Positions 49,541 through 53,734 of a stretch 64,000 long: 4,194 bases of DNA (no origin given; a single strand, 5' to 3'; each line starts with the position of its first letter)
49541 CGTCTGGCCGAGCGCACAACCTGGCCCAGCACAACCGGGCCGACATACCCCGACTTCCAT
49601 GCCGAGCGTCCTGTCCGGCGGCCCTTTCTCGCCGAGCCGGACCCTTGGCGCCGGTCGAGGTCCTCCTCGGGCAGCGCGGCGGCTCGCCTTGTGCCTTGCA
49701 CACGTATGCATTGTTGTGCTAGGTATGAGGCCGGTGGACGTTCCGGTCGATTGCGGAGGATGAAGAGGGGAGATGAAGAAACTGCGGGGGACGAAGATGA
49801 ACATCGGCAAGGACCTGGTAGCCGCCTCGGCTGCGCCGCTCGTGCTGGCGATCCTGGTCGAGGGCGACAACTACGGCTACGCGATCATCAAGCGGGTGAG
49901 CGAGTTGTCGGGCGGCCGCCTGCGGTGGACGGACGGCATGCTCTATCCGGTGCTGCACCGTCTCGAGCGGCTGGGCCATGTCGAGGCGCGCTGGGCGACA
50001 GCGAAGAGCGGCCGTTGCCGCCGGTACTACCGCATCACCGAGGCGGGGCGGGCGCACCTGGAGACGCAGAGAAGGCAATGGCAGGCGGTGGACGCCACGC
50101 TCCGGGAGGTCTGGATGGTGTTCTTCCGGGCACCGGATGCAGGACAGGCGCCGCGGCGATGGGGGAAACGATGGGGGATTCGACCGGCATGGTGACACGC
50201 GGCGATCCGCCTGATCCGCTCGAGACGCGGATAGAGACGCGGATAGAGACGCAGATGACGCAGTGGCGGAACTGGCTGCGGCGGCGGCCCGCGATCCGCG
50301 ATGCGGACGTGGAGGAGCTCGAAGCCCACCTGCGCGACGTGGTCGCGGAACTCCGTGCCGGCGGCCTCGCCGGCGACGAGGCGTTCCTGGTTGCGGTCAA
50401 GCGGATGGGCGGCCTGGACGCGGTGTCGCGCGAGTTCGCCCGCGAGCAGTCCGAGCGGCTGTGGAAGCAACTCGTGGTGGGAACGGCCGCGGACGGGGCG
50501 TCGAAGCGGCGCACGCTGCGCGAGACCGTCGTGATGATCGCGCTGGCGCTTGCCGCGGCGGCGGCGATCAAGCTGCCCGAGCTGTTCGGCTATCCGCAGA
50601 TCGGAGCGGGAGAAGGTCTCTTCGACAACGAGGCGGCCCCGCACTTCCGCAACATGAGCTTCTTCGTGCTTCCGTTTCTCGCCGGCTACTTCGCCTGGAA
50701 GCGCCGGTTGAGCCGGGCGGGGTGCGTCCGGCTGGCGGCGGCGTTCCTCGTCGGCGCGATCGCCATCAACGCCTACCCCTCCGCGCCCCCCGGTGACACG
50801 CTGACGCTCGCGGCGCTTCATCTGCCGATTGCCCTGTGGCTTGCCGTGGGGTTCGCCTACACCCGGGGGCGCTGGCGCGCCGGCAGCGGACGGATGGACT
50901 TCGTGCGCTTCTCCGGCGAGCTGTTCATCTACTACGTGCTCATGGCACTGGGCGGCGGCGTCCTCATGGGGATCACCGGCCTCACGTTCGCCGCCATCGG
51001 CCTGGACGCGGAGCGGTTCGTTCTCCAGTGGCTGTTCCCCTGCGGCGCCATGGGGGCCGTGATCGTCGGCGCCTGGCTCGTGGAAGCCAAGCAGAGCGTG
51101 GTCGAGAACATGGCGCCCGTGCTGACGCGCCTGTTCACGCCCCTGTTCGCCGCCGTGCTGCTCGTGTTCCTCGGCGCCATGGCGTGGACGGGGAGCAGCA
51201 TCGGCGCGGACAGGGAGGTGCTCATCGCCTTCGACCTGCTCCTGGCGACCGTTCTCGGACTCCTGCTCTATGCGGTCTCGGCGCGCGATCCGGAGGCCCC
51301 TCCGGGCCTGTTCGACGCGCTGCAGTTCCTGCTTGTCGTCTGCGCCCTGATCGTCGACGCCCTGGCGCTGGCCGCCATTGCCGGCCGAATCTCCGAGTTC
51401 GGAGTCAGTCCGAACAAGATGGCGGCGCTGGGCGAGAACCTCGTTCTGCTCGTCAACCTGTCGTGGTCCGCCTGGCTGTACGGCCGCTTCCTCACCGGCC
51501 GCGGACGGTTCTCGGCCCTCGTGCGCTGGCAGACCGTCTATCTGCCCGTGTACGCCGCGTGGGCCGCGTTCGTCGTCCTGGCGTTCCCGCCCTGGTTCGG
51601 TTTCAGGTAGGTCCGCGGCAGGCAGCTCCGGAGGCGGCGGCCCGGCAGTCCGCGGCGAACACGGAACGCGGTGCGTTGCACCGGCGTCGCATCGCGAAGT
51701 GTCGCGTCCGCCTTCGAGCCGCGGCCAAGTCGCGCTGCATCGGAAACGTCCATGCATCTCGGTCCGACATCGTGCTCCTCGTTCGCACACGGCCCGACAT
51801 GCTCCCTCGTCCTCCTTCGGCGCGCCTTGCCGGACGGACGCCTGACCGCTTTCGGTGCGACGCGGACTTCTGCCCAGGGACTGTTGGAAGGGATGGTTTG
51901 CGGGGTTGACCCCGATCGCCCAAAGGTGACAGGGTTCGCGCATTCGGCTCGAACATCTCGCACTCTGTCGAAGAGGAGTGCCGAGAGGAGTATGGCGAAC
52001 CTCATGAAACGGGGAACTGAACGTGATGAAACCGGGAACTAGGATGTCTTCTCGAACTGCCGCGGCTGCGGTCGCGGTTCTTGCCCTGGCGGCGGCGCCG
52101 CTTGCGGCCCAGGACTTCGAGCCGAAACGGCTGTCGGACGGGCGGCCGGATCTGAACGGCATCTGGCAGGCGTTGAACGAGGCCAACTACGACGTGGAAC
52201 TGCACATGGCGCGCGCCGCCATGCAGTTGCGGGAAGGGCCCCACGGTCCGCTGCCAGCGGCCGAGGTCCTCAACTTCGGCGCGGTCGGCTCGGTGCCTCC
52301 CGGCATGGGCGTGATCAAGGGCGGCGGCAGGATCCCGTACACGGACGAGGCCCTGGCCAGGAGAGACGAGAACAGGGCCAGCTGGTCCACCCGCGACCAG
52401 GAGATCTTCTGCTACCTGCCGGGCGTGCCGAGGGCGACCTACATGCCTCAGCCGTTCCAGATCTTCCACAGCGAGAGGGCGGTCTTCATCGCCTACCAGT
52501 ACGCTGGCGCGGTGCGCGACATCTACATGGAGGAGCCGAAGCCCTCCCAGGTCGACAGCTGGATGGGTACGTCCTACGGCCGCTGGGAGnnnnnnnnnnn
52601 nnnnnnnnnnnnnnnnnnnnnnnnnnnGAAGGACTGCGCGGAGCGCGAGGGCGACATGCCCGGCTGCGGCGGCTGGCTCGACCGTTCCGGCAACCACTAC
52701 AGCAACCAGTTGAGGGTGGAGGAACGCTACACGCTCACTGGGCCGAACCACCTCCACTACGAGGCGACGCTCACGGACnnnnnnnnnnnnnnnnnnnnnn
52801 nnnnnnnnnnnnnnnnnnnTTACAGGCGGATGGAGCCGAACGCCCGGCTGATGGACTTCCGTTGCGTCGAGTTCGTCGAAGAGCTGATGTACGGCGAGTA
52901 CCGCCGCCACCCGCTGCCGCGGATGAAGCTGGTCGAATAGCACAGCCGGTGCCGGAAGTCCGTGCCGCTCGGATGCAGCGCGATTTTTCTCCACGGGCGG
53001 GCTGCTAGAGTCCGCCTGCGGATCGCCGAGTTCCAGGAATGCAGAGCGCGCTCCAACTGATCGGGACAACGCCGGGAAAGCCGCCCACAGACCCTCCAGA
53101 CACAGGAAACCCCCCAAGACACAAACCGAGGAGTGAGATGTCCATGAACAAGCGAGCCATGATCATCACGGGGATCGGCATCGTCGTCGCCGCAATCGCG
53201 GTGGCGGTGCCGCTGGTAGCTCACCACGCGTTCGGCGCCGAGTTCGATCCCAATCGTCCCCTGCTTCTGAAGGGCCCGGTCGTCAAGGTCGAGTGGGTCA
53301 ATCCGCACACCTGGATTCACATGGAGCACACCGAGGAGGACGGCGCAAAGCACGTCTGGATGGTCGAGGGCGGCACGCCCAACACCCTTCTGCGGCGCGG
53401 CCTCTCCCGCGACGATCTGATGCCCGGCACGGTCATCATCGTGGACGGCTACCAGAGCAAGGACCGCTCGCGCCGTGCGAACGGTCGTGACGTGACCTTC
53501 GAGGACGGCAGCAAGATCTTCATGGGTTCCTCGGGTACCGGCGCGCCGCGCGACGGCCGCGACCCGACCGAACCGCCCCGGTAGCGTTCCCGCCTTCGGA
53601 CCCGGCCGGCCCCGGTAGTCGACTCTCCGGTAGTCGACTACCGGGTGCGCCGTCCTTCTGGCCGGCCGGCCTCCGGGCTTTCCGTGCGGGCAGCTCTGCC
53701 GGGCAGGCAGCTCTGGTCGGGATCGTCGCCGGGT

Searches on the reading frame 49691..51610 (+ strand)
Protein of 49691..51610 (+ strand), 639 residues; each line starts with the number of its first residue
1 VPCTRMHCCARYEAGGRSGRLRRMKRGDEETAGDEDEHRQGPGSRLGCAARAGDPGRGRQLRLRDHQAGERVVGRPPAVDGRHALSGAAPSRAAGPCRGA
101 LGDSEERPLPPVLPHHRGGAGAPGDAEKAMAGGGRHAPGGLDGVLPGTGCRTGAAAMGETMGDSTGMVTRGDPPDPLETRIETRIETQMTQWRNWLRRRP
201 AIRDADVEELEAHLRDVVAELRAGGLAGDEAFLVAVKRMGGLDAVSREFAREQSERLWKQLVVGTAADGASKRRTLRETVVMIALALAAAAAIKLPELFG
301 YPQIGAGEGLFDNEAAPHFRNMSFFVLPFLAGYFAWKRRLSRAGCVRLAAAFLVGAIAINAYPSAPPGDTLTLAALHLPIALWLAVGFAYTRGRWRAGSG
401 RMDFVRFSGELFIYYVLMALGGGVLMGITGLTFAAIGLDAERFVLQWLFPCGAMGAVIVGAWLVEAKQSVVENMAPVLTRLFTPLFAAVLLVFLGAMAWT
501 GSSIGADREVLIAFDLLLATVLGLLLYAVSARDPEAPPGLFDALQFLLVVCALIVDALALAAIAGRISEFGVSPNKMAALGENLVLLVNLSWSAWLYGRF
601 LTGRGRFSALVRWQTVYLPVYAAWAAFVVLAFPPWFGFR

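Call 7: search_protein_families(library=pfam, proteins=[window:49691-51610:+], max_evalue=0.01)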
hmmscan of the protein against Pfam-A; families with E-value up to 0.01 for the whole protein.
window:49691-51610:+ (639 aa): 0 families

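Call 8: search_protein_families(library=ncbifam, proteins=[window:49691-51610:+], max_evalue=0.001)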
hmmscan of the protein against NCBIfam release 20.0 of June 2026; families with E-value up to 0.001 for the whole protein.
window:49691-51610:+ (639 aa): 1 family
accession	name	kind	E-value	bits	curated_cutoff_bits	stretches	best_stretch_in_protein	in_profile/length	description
NF038403.1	perm_prefix_1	domain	4.7e-11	42.3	30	1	193-249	2-58/59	permease prefix domain 1-containing protein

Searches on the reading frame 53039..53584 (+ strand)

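Call 27: search_protein_families(library=pfam, proteins=[window:53039-53584:+], max_evalue=1)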
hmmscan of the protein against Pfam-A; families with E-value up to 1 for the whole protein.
window:53039-53584:+ (181 aa): 3 families
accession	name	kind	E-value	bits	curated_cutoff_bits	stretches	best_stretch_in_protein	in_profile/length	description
PF19649.4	DUF6152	-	6.5e-28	97.1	27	1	53-145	3-94/98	Family of unknown function (DUF6152)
PF12911.12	OppC_N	-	0.03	14.7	23.9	1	36-67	12-43/53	N-terminal TM domain of oligopeptide transport permease C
PF18914.6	DUF5666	-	0.14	12.9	27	1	113-147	22-56/60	Domain of unknown function (DUF5666)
